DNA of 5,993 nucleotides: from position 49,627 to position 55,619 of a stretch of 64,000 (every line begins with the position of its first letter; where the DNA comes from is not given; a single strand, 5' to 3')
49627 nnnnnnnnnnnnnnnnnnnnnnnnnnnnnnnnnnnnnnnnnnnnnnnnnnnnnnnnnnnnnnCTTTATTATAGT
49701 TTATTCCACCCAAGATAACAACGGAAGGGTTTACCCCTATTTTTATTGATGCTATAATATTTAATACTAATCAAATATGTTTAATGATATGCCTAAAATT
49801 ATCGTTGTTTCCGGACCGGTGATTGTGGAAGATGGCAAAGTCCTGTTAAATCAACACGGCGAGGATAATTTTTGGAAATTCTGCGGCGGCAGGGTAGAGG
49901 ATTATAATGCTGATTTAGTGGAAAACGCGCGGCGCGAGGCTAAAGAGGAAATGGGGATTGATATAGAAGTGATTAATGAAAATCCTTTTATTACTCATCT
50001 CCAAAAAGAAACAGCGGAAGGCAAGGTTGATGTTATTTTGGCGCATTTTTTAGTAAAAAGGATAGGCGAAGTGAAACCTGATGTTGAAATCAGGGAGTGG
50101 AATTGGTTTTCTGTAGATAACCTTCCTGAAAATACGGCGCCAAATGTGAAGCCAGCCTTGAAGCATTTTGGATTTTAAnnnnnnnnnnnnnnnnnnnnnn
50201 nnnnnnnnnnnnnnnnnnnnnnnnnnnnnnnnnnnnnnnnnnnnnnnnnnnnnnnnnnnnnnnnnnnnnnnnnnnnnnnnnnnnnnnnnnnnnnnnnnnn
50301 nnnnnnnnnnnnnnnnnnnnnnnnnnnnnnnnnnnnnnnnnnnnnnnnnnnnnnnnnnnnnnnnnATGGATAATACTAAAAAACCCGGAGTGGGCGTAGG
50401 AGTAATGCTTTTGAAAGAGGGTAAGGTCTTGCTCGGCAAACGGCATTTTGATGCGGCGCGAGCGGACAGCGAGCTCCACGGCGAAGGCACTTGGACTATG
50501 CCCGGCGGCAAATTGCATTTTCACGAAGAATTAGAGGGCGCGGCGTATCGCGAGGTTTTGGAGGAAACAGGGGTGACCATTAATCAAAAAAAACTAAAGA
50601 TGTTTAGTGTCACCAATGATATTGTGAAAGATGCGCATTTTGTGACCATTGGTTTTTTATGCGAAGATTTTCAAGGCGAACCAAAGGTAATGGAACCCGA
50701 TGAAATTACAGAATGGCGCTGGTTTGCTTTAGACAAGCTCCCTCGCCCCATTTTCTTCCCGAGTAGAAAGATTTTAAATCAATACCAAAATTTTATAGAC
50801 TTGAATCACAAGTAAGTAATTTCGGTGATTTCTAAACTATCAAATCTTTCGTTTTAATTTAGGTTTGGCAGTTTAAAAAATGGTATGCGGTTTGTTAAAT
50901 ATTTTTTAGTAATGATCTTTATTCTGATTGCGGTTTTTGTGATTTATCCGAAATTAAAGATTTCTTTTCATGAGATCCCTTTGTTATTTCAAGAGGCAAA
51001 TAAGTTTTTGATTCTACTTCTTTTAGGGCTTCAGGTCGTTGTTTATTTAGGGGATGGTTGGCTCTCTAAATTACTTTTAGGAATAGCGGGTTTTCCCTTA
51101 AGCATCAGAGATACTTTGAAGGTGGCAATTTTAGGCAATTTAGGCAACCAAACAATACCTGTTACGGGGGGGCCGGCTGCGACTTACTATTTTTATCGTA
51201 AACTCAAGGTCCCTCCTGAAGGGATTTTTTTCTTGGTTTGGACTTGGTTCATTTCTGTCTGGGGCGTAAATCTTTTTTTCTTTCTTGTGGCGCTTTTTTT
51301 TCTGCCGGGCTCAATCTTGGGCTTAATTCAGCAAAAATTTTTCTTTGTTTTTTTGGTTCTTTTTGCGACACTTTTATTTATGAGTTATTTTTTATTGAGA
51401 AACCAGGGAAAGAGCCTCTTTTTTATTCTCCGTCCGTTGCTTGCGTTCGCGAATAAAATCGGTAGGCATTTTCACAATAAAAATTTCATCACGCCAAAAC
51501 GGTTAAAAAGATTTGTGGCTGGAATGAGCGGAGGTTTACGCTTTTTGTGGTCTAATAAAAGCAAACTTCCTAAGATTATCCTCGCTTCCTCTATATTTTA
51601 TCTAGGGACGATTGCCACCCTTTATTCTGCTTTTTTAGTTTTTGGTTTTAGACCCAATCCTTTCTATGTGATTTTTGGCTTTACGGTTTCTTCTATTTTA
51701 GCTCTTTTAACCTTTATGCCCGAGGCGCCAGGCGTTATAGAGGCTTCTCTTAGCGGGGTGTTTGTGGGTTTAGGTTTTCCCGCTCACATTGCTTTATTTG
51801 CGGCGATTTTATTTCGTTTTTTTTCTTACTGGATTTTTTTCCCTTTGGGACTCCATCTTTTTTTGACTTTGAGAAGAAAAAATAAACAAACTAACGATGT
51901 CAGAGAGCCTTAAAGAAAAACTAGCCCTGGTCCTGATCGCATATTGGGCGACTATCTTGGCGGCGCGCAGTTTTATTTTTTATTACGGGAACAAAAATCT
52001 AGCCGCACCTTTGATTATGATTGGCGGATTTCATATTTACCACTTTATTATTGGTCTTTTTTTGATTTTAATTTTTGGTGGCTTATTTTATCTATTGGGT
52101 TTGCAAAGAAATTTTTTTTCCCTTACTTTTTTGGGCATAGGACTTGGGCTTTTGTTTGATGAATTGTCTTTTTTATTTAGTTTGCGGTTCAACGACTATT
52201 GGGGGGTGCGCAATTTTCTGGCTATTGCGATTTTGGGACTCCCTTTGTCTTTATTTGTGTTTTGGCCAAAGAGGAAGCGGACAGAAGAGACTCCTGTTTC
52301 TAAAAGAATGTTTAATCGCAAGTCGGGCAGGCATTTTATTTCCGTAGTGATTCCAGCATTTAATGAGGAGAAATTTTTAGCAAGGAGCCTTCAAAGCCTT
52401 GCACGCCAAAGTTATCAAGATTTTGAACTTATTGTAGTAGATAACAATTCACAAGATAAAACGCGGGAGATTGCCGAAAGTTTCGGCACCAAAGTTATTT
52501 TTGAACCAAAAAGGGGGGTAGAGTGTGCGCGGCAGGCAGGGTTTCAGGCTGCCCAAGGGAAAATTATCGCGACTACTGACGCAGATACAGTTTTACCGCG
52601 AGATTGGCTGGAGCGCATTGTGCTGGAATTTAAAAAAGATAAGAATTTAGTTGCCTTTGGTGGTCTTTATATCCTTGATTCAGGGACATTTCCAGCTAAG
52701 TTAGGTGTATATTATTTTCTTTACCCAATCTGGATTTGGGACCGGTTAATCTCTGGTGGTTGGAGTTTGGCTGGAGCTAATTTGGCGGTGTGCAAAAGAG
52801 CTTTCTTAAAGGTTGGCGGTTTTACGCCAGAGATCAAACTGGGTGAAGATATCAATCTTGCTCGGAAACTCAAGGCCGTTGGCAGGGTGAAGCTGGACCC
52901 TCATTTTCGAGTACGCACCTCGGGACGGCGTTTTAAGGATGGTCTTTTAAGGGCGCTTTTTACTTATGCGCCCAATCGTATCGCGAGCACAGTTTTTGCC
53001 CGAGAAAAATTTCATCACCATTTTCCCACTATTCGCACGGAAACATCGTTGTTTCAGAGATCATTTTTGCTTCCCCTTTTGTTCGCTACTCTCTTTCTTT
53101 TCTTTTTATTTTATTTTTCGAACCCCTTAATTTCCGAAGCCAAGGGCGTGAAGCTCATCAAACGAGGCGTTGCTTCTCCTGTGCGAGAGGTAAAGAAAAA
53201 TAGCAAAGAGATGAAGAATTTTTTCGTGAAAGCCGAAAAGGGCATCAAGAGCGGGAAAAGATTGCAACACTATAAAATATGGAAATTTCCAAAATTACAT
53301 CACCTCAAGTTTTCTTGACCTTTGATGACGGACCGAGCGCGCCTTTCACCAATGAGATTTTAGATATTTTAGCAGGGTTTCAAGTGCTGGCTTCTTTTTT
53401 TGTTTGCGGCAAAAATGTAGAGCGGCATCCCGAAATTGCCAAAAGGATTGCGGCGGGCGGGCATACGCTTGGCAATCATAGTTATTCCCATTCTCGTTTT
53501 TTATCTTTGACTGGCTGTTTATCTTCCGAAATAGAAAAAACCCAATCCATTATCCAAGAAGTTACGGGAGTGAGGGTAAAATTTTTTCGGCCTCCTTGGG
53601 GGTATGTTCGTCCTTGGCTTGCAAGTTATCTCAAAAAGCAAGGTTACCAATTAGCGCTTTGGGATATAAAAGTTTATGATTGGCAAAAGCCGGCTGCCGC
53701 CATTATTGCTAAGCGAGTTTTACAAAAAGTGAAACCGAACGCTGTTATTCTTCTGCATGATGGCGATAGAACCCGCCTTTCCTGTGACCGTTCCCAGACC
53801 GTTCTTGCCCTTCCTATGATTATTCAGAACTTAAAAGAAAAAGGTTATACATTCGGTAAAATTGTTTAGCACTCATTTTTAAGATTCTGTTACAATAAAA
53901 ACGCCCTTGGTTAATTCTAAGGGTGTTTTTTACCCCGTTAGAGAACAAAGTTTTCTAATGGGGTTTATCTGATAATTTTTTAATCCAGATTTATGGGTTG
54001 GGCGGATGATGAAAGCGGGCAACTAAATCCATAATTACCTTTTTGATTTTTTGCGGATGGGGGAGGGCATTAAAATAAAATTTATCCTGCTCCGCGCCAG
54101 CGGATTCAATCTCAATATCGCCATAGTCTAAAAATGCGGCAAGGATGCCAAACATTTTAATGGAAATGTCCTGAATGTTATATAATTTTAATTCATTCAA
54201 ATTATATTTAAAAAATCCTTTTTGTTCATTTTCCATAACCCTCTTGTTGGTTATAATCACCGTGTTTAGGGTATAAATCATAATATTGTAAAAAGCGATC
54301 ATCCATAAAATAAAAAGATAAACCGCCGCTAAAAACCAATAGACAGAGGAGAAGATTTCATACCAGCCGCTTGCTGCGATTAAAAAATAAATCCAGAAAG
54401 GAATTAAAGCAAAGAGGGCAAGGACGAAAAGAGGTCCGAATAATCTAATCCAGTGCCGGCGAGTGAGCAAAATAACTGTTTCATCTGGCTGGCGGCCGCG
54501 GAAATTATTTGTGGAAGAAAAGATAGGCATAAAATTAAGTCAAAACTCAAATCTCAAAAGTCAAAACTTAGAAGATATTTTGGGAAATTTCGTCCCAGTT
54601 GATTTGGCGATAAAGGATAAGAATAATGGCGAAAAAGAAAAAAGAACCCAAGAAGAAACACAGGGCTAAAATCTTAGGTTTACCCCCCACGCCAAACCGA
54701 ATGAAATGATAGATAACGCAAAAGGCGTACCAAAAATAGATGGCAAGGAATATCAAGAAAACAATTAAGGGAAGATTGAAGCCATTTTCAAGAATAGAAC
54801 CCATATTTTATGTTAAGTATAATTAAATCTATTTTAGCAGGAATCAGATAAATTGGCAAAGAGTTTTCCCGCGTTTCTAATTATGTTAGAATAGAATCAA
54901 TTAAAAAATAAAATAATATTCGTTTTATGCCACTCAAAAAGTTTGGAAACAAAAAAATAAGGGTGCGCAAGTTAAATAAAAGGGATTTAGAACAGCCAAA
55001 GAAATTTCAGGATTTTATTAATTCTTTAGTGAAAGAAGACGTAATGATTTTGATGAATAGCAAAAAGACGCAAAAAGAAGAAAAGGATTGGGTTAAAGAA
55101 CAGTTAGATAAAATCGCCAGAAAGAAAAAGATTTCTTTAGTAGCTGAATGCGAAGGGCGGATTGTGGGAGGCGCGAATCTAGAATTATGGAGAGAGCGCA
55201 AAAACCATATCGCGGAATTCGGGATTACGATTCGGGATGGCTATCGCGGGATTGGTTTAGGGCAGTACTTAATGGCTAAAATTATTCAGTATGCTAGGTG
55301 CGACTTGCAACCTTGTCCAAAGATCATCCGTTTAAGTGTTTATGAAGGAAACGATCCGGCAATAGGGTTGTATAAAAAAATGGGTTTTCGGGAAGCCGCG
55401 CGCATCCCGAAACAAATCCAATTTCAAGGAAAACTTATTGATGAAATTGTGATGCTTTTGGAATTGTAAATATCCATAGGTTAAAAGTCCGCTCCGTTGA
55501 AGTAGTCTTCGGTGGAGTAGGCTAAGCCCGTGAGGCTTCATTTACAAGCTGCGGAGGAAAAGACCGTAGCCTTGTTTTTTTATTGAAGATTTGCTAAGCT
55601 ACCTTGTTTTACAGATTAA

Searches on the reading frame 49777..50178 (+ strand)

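Call 51: search_protein_families(library=pfam, proteins=[window:49777-50178:+], max_evalue=0.001)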
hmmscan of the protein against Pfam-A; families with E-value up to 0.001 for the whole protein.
window:49777-50178:+ (133 aa): 1 family
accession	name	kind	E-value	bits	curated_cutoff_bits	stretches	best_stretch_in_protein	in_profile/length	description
PF00293.34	NUDIX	-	6e-16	59.1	21.1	1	10-130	5-133/134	NUDIX domain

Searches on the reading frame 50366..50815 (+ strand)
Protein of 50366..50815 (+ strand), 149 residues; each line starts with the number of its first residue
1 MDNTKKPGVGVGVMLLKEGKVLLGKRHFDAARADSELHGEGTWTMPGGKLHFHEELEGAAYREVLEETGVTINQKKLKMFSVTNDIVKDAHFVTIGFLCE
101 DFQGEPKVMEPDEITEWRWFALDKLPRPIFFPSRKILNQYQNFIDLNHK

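Call 75: search_protein_families(library=pfam, proteins=[window:50366-50815:+], max_evalue=0.001)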
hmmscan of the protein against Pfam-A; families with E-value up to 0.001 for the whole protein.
window:50366-50815:+ (149 aa): 1 family
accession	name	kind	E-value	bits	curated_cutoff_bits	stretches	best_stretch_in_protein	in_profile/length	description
PF00293.34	NUDIX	-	1.2e-21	77.6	21.1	1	7-137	2-131/134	NUDIX domain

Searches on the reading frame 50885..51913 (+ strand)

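Call 75: search_protein_families(library=pfam, proteins=[window:50885-51913:+], max_evalue=0.001)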
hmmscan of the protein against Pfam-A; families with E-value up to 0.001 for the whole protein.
window:50885-51913:+ (342 aa): 1 family
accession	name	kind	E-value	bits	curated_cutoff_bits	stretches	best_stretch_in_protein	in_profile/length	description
PF03706.18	LPG_synthase_TM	-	1.9e-21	77.3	33.4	1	13-322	6-302/302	Lysylphosphatidylglycerol synthase TM region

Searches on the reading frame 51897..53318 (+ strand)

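Call 75: search_protein_families(library=pfam, proteins=[window:51897-53318:+], max_evalue=0.001)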
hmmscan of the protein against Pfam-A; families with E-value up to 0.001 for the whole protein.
window:51897-53318:+ (473 aa): 5 families
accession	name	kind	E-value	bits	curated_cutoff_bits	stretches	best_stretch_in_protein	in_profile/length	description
PF00535.33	Glycos_transf_2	-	4.4e-34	118.3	23.3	1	149-267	1-125/168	Glycosyl transferase family 2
PF13641.12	Glyco_tranf_2_3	-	1.3e-14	55.2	27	1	148-329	3-198/230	Glycosyltransferase like family 2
PF13506.12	Glyco_transf_21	-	4.1e-07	30.1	21.7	1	213-345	23-158/174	Glycosyl transferase family 21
PF13632.12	Glyco_trans_2_3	-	4.5e-07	30.3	27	1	223-329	1-110/198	Glycosyl transferase family group 2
PF10111.15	Glyco_tranf_2_2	-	4.7e-05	23.4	27.3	1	149-242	1-103/276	Glycosyltransferase like family 2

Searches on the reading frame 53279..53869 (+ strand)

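Call 75: search_protein_families(library=pfam, proteins=[window:53279-53869:+], max_evalue=0.001)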
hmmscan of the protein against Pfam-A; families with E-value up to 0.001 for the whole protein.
window:53279-53869:+ (196 aa): 1 family
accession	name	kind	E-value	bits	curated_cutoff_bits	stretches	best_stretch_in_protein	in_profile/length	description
PF01522.26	Polysacc_deac_1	-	7.1e-30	103.9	23.1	1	8-125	6-123/124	Polysaccharide deacetylase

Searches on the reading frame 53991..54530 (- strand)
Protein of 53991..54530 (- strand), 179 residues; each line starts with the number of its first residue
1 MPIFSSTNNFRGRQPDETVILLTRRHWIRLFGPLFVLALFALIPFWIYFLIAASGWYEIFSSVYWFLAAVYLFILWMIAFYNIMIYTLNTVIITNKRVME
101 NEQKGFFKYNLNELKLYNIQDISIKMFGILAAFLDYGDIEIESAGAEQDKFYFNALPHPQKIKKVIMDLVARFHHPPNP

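Call 75: search_protein_families(library=pfam, proteins=[window:53991-54530:-], max_evalue=0.001)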
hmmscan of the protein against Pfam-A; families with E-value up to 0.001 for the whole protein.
window:53991-54530:- (179 aa): 1 family
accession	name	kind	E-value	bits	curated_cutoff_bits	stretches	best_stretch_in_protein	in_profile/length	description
PF14470.12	bPH_3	-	0.00084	20.2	23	0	85-125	16-59/95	Bacterial PH domain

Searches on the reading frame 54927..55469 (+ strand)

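Call 75: search_protein_families(library=pfam, proteins=[window:54927-55469:+], max_evalue=0.001)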
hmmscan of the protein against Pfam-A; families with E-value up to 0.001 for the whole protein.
window:54927-55469:+ (180 aa): 6 families
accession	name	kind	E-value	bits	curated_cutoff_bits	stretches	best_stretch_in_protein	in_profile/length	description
PF00583.31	Acetyltransf_1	-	6.1e-18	65.6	20.7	1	46-154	11-116/116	Acetyltransferase (GNAT) family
PF13508.13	Acetyltransf_7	-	2.6e-11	44.2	27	1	70-156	5-84/84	Acetyltransferase (GNAT) domain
PF13420.13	Acetyltransf_4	-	3.5e-08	34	24.3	1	14-175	2-155/155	Acetyltransferase (GNAT) domain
PF13673.13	Acetyltransf_10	-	3.6e-08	33.9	23.6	1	59-157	21-110/128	Acetyltransferase (GNAT) domain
PF13302.13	Acetyltransf_3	-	1.3e-07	32.8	25.4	1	26-155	11-138/138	Acetyltransferase (GNAT) domain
PF08445.16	FR47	-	8.1e-06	26.2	22.1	1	88-157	15-80/86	FR47-like protein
